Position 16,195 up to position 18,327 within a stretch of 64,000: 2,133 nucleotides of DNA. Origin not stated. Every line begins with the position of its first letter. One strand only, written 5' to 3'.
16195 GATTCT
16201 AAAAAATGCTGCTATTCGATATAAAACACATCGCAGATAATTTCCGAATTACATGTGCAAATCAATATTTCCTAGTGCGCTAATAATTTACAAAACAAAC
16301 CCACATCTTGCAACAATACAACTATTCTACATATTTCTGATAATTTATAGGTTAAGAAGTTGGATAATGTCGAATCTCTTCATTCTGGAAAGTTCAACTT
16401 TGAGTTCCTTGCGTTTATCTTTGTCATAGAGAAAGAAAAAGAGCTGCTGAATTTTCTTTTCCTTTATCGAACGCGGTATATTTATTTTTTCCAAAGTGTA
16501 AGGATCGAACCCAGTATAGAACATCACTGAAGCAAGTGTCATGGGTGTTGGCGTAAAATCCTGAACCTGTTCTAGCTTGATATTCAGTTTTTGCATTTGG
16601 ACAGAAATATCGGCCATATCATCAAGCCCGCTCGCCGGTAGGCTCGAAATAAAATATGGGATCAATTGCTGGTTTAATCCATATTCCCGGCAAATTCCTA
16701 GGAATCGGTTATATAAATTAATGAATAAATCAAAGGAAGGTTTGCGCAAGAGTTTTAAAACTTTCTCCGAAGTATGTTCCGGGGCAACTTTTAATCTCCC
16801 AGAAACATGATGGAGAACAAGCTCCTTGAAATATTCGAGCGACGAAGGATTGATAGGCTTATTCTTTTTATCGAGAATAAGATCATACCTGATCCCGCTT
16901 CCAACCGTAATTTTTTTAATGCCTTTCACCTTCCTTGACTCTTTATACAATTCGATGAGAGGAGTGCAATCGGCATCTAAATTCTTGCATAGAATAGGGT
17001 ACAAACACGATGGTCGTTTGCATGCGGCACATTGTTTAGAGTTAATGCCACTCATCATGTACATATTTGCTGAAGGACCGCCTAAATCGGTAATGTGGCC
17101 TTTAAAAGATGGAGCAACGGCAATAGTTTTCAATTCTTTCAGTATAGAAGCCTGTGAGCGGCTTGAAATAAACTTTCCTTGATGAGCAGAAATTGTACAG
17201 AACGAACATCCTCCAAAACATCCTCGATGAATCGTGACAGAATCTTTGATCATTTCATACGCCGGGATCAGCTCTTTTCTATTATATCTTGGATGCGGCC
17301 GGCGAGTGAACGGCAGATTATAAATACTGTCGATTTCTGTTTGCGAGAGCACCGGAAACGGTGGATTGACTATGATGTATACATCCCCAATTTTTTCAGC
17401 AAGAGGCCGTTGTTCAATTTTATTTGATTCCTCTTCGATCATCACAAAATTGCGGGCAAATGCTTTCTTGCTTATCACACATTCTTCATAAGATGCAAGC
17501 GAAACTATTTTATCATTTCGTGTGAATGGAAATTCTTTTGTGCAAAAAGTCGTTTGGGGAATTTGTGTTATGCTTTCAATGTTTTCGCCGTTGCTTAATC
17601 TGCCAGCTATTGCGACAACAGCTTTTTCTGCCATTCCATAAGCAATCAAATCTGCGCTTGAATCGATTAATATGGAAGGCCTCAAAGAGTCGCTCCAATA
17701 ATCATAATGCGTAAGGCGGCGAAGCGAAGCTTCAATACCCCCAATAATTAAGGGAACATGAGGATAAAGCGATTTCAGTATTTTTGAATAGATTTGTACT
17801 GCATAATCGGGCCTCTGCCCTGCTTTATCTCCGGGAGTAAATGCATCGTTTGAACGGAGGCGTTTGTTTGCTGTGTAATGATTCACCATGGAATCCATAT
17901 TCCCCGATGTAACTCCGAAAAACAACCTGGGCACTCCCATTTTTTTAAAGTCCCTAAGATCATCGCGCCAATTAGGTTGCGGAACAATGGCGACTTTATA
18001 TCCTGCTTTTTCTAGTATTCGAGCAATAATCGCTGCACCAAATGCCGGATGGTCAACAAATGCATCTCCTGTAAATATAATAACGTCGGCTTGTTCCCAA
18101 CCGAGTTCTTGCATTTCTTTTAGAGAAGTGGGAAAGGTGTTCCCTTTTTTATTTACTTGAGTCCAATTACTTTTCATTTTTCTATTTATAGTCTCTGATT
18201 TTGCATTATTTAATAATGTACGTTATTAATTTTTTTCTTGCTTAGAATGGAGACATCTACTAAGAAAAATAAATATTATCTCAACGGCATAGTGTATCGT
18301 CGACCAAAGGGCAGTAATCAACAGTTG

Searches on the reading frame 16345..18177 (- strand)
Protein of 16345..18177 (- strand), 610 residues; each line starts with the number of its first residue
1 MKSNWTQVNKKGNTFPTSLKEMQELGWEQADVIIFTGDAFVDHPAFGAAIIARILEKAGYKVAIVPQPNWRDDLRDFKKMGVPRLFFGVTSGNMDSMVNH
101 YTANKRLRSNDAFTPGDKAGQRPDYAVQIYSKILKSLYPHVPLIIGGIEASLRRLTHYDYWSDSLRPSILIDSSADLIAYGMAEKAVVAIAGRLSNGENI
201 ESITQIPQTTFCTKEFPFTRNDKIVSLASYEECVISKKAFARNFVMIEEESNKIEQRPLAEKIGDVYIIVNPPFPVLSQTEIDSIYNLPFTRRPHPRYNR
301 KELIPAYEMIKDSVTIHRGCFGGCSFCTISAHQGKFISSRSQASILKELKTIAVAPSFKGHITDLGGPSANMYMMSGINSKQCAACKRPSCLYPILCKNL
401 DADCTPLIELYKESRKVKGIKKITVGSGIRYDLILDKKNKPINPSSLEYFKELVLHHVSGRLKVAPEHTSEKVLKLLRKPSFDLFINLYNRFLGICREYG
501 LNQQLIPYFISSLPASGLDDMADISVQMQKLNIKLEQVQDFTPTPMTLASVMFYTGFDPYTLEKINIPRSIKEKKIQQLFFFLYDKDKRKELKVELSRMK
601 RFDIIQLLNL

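Call 25: search_protein_families(library=pfam, proteins=[window:16345-18177:-], max_evalue=0.00001)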
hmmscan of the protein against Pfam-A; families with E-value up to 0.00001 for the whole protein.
window:16345-18177:- (610 aa): 3 families
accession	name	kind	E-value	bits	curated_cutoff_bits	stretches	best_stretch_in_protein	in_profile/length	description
PF08497.15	Radical_SAM_N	-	1.2e-126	422.5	25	1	15-313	2-301/301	Radical SAM N-terminal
PF04055.27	Radical_SAM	-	1.6e-12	48.4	29.5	0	315-491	2-135/166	Radical SAM superfamily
PF11842.13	DUF3362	-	4.5e-10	40.4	27.6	1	536-605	1-75/151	Domain of unknown function (DUF3362)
